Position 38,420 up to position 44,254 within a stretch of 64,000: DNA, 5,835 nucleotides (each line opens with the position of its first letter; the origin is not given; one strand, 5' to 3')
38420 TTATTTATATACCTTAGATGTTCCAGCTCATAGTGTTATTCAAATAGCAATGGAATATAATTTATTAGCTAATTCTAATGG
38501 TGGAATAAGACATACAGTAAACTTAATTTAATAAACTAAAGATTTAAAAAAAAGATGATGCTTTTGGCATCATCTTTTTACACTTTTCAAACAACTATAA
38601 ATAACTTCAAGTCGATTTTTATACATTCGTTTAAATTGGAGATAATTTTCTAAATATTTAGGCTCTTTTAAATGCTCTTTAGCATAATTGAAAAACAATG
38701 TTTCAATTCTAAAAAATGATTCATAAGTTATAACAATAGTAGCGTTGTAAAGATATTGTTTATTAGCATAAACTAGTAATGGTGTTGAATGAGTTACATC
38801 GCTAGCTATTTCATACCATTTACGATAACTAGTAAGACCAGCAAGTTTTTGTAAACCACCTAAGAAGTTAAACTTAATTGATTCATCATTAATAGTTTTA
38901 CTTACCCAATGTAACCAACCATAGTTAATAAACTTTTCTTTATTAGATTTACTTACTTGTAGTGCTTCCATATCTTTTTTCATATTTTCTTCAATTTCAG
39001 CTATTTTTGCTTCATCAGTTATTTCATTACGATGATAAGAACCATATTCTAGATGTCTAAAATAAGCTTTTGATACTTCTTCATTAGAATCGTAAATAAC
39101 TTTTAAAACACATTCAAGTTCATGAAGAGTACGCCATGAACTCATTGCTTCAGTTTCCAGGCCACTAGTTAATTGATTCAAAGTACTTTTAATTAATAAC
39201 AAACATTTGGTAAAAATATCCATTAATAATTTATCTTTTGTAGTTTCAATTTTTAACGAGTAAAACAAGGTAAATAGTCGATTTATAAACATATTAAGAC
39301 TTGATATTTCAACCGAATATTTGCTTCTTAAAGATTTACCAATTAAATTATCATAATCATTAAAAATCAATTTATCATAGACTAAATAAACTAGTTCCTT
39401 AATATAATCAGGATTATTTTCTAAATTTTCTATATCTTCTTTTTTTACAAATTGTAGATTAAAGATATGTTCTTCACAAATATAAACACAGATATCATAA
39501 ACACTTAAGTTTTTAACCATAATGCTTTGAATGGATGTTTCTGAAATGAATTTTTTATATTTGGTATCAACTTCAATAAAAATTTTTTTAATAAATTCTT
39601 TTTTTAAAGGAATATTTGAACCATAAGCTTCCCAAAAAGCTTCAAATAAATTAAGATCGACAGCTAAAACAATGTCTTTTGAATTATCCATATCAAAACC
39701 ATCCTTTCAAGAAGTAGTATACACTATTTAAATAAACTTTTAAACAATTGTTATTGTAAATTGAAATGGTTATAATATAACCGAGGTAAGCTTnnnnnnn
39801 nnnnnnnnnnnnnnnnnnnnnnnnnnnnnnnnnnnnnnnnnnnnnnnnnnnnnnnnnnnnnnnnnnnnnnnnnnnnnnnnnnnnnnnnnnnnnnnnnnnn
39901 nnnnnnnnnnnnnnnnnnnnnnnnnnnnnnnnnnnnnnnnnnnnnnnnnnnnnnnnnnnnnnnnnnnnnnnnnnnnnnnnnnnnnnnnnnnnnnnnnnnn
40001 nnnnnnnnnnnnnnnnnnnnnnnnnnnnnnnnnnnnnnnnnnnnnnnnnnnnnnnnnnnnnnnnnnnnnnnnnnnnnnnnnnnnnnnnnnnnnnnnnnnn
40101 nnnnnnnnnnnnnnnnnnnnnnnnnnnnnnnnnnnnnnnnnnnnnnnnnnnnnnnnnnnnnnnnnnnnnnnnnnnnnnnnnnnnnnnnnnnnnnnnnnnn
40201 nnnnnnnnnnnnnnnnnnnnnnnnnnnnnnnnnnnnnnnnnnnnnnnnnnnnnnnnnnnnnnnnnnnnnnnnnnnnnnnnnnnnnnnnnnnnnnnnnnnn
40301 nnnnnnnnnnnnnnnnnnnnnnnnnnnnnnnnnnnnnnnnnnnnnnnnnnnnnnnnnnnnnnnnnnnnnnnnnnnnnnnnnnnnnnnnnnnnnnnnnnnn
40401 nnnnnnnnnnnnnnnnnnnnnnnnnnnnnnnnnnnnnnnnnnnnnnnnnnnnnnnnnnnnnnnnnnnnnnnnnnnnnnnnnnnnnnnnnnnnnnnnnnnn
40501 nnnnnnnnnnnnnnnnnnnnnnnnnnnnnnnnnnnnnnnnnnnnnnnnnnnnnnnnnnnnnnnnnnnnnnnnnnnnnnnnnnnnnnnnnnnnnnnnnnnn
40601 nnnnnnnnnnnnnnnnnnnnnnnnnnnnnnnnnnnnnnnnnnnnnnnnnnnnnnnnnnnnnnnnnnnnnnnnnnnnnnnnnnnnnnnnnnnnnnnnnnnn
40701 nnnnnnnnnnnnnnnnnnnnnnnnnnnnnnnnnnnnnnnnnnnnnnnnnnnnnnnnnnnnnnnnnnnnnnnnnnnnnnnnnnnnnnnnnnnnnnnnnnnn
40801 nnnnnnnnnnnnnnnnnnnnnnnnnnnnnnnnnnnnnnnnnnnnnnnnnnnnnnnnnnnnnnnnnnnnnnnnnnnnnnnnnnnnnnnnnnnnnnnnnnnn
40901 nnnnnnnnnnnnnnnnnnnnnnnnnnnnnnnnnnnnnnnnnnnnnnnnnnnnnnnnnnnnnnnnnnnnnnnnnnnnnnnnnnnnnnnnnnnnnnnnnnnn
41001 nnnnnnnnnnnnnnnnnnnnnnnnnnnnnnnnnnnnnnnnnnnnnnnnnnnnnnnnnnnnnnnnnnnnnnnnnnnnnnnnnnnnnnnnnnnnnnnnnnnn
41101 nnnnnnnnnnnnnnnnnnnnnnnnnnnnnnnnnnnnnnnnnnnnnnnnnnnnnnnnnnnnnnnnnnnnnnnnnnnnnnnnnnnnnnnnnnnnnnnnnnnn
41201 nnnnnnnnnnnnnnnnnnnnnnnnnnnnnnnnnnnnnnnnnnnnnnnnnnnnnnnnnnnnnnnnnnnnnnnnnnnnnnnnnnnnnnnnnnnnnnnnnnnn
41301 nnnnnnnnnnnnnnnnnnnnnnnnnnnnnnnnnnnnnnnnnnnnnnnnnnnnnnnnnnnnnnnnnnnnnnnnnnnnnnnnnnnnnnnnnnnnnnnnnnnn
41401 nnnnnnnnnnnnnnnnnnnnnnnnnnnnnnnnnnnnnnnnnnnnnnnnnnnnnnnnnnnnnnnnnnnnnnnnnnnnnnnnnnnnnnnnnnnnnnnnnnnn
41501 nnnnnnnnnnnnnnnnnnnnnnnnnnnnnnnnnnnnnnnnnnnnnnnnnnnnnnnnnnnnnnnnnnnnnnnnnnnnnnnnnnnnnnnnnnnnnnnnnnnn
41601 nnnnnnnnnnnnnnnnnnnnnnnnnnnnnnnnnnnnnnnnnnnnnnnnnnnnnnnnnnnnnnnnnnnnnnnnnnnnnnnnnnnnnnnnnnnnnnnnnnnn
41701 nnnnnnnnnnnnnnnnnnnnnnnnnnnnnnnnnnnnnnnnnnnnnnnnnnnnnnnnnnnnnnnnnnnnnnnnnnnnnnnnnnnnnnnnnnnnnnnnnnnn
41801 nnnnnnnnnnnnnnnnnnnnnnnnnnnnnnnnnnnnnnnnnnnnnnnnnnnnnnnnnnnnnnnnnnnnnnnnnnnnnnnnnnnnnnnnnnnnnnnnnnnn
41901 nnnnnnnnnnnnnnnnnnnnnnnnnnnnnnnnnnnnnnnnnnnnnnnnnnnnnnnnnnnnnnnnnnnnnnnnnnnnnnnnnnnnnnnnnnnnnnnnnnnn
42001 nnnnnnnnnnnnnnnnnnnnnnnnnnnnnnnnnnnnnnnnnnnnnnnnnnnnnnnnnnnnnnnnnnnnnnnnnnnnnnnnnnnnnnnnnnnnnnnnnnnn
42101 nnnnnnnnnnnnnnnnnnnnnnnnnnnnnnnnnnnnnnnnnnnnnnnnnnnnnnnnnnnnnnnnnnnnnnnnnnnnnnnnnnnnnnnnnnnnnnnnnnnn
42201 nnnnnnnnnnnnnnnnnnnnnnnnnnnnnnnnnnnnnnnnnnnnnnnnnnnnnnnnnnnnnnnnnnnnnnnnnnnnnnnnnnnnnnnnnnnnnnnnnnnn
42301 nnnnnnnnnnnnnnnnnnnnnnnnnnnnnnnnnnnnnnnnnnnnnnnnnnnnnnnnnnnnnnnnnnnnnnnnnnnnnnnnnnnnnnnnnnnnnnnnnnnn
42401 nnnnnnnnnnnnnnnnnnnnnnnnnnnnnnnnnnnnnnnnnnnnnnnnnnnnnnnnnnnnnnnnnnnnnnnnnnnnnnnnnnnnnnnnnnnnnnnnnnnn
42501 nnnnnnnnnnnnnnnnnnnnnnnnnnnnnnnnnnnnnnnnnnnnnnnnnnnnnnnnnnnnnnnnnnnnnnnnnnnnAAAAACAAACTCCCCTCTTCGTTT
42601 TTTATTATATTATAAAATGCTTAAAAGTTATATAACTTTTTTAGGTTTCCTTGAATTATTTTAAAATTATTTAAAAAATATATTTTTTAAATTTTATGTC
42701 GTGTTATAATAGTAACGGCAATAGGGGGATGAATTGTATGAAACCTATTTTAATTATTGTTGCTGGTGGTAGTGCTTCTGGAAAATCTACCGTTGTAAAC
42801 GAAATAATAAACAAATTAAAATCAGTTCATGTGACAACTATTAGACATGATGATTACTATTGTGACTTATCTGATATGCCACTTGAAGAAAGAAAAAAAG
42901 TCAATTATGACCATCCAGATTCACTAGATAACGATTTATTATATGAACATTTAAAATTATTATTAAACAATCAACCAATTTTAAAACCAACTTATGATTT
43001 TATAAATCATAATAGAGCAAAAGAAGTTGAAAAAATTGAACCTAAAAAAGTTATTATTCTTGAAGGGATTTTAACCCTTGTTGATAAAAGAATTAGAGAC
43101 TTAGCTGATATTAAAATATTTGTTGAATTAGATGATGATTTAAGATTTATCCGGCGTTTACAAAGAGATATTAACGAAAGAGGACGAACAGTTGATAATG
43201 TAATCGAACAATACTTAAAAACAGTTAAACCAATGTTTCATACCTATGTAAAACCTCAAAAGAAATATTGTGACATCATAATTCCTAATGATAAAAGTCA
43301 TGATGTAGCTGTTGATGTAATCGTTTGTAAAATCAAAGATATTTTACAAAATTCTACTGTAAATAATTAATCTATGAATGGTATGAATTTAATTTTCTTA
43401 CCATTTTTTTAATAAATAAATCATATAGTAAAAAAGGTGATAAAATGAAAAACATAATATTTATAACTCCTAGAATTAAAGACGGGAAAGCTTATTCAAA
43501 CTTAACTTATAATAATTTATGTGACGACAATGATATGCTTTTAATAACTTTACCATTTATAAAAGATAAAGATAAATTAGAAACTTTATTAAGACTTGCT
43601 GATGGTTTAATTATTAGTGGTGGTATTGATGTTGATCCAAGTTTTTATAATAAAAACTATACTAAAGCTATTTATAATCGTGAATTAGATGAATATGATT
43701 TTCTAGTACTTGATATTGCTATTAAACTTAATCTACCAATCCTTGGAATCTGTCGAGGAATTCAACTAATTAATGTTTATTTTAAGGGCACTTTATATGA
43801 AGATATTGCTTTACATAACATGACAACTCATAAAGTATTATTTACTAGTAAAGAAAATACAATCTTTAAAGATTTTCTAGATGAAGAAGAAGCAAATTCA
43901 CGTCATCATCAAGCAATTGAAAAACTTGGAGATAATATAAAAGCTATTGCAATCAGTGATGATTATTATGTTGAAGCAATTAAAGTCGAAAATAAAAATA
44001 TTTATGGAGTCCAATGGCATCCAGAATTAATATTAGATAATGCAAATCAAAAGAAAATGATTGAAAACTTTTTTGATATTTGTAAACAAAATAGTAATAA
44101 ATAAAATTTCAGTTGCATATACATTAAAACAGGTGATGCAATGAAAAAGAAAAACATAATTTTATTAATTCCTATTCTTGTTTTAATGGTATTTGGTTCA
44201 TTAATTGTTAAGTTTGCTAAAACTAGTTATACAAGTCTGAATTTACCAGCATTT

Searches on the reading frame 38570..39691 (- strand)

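Call 60: search_protein_families(library=pfam, proteins=[window:38570-39691:-], max_evalue=0.001)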
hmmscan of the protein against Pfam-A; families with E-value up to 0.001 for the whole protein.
window:38570-39691:- (373 aa): 1 family
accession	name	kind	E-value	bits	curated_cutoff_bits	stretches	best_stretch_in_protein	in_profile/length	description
PF18928.5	DUF5677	-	8.1e-13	49.2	27.1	1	154-304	2-152/166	Family of unknown function (DUF5677)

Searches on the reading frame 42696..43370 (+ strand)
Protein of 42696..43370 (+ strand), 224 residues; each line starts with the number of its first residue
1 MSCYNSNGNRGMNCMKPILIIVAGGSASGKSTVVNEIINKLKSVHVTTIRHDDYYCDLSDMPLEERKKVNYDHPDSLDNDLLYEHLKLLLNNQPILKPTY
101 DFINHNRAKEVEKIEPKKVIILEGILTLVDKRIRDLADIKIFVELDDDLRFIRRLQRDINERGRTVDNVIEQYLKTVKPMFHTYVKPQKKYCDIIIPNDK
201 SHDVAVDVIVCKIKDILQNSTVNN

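Call 60: search_protein_families(library=pfam, proteins=[window:42696-43370:+], max_evalue=0.001)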
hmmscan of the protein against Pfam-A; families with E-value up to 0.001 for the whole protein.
window:42696-43370:+ (224 aa): 2 families
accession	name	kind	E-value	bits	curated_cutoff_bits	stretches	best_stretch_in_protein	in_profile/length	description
PF00485.24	PRK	-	9.4e-48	163.1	22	1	20-204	2-195/196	Phosphoribulokinase / Uridine kinase family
PF13238.12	AAA_18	-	6.2e-06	27.1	29.4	1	20-165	1-119/128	AAA domain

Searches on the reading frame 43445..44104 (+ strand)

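Call 73: search_protein_families(library=pfam, proteins=[window:43445-44104:+], max_evalue=0.0001)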
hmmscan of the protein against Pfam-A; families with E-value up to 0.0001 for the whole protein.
window:43445-44104:+ (219 aa): 2 families
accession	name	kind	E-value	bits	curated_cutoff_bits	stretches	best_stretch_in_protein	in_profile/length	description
PF07722.19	Peptidase_C26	-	1.1e-41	143.4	20.5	1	14-194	21-219/219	Peptidase C26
PF00117.34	GATase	-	4.8e-20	72.5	22.8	1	51-210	42-187/190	Glutamine amidotransferase class-I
